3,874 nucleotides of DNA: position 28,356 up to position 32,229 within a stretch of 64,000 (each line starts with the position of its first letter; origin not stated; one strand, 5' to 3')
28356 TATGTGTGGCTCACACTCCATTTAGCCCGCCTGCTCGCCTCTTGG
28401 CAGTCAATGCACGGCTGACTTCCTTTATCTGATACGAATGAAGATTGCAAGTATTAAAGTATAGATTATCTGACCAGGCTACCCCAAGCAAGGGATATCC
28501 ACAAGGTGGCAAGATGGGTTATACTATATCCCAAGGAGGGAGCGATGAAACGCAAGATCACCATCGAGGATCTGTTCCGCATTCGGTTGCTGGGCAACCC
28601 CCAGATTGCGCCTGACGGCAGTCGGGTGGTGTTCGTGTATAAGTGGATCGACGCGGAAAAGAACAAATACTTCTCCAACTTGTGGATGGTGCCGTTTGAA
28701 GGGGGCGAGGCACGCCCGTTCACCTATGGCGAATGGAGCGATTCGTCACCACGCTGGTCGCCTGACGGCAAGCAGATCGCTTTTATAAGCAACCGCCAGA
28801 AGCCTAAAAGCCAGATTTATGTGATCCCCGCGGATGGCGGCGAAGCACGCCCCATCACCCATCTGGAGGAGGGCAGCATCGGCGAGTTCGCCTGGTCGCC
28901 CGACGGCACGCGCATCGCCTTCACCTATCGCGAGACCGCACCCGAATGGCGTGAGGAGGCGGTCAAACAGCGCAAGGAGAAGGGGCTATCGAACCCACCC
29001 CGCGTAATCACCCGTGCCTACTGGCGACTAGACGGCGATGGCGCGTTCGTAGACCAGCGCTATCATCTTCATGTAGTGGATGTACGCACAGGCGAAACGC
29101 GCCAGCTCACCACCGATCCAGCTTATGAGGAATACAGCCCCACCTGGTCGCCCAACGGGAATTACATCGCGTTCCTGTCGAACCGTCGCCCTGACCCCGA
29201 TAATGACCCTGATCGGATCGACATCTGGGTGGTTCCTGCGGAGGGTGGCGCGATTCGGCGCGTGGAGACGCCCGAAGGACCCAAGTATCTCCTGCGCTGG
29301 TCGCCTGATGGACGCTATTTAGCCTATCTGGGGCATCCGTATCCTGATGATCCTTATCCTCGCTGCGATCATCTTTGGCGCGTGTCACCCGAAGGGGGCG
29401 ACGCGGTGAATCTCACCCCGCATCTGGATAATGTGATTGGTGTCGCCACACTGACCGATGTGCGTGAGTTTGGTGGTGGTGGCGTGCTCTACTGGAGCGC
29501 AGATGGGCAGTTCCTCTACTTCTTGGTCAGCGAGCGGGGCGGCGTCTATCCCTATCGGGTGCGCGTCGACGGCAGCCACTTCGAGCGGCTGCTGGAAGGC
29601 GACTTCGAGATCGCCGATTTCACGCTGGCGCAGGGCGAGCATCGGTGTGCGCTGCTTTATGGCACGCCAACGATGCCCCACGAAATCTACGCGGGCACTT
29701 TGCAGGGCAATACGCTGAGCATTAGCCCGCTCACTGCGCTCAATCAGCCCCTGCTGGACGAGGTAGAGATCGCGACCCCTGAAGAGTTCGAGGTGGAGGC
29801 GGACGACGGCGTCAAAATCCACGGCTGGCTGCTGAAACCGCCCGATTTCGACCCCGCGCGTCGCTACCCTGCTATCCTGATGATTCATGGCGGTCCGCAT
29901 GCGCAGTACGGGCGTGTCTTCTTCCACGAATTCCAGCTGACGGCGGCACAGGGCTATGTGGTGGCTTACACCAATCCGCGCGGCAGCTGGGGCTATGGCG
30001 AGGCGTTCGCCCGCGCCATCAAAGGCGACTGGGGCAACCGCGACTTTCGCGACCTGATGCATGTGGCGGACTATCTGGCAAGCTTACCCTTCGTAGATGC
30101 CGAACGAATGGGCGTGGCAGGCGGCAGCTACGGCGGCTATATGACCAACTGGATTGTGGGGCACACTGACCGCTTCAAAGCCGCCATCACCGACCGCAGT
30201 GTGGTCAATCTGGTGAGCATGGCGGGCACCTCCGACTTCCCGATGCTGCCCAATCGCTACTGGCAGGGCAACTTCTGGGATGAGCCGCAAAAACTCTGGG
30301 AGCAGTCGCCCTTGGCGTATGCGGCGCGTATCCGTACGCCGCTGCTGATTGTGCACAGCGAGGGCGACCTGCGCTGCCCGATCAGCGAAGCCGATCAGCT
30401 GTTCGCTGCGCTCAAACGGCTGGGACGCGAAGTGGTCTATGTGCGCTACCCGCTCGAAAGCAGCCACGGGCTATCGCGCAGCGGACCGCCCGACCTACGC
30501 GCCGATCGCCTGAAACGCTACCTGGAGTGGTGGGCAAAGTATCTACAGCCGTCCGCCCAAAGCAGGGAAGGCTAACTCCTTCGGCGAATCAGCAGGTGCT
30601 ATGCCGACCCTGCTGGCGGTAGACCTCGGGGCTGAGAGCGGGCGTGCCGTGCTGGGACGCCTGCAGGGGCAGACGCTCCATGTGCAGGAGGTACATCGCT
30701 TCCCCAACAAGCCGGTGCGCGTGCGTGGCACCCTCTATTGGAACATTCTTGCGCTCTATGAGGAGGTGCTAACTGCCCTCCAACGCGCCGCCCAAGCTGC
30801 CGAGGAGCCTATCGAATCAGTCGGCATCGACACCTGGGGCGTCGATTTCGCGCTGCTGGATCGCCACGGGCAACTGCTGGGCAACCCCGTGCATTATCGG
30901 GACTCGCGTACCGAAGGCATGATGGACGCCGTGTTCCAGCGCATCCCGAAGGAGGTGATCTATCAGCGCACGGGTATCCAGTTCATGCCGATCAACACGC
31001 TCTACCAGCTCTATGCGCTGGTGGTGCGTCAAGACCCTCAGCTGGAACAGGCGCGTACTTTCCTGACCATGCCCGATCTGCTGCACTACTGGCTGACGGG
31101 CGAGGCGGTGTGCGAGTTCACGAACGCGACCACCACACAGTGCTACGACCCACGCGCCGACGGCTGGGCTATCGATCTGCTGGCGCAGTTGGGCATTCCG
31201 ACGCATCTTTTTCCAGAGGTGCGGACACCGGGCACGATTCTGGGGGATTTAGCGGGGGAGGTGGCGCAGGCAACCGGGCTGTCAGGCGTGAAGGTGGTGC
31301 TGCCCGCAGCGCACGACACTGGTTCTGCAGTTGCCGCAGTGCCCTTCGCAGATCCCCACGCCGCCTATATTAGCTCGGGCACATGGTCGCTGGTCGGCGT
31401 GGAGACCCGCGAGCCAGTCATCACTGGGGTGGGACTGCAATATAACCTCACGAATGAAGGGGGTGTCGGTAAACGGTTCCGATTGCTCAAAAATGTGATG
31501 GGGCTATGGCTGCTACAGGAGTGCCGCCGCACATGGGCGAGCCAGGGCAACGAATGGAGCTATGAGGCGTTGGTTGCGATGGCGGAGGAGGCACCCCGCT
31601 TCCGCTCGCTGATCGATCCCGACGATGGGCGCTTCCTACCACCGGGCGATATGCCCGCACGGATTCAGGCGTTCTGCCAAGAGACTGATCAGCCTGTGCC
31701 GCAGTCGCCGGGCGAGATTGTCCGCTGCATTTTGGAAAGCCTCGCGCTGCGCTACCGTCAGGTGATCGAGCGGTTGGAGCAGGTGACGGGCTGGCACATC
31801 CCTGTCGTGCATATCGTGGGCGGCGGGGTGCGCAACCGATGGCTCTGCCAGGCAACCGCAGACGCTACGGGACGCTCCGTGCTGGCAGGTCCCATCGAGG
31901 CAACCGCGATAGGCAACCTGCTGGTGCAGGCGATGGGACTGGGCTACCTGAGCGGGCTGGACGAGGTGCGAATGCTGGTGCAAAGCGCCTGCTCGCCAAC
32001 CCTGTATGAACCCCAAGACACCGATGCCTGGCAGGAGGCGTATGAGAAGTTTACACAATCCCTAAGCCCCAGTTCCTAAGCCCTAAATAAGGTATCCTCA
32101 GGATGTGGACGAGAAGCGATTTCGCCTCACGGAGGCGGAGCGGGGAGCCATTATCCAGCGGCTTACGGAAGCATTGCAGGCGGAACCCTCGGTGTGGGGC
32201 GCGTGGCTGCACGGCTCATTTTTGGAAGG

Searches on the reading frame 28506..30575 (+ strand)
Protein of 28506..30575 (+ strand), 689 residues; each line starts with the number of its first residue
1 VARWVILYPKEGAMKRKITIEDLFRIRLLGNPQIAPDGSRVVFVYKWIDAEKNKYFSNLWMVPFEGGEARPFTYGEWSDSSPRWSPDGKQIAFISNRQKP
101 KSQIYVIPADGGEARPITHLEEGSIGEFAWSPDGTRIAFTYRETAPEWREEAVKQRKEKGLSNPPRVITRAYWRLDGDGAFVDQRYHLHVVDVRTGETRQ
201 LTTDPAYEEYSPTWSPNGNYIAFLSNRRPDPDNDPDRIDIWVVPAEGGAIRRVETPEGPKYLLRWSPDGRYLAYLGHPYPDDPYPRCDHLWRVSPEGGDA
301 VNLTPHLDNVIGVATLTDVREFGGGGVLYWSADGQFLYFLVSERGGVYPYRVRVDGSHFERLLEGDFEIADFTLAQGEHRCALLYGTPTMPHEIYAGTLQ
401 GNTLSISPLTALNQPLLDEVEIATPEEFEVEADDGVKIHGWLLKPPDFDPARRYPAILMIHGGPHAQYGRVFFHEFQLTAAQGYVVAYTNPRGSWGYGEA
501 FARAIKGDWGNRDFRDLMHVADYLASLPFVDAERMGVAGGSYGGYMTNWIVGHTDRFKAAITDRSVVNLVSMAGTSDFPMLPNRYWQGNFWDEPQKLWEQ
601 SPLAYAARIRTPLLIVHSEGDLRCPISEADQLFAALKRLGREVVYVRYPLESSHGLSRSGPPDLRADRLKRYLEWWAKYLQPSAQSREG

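Call 77: search_protein_families(library=pfam, proteins=[window:28506-30575:+], max_evalue=0.00001)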
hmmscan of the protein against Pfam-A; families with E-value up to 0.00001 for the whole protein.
window:28506-30575:+ (689 aa): 6 families
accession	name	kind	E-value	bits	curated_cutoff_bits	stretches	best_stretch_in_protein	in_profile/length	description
PF00326.27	Peptidase_S9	-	5.5e-55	186.6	22.6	1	472-681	3-211/213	Prolyl oligopeptidase family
PF07676.18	PD40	-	1.7e-31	107.9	20.9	2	78-106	10-38/38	WD40-like Beta Propeller Repeat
PF00930.27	DPPIV_N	-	4.3e-14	52.5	22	0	36-140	2-118/354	Dipeptidyl peptidase IV (DPP IV) N-terminal region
PF25174.1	Beta-prop_THOC3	-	8.3e-07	28.7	305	0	83-273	9-187/272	THOC3 beta-propeller domain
PF02129.25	Peptidase_S15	-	5.3e-06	26.7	23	0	434-570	1-133/262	X-Pro dipeptidyl-peptidase (S15 family)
PF05448.18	AXE1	-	5.5e-06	25.8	21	0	433-562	64-205/321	Acetyl xylan esterase (AXE1)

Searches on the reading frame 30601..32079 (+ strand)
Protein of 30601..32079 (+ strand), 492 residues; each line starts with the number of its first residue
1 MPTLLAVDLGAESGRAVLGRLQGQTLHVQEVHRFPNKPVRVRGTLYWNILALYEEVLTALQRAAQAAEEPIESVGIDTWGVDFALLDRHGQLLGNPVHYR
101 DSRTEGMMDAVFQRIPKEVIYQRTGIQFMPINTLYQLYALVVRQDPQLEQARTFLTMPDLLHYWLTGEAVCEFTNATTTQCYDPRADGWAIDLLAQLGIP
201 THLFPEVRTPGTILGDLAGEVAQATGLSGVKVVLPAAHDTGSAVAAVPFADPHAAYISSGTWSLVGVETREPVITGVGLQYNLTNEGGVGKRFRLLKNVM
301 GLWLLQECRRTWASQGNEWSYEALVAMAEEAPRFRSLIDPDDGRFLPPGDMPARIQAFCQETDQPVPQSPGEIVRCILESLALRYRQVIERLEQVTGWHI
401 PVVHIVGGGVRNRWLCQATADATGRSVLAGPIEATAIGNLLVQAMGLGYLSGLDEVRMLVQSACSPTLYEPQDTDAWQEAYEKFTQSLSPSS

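Call 77: search_protein_families(library=pfam, proteins=[window:30601-32079:+], max_evalue=0.00001)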
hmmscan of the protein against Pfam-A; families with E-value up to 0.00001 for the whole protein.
window:30601-32079:+ (492 aa): 2 families
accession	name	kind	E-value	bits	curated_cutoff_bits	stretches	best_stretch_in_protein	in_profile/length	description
PF02782.22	FGGY_C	-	1.1e-45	156.3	27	1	255-446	1-197/198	FGGY family of carbohydrate kinases, C-terminal domain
PF00370.27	FGGY_N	-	7.3e-36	124.4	28.8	1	4-244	2-243/245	FGGY family of carbohydrate kinases, N-terminal domain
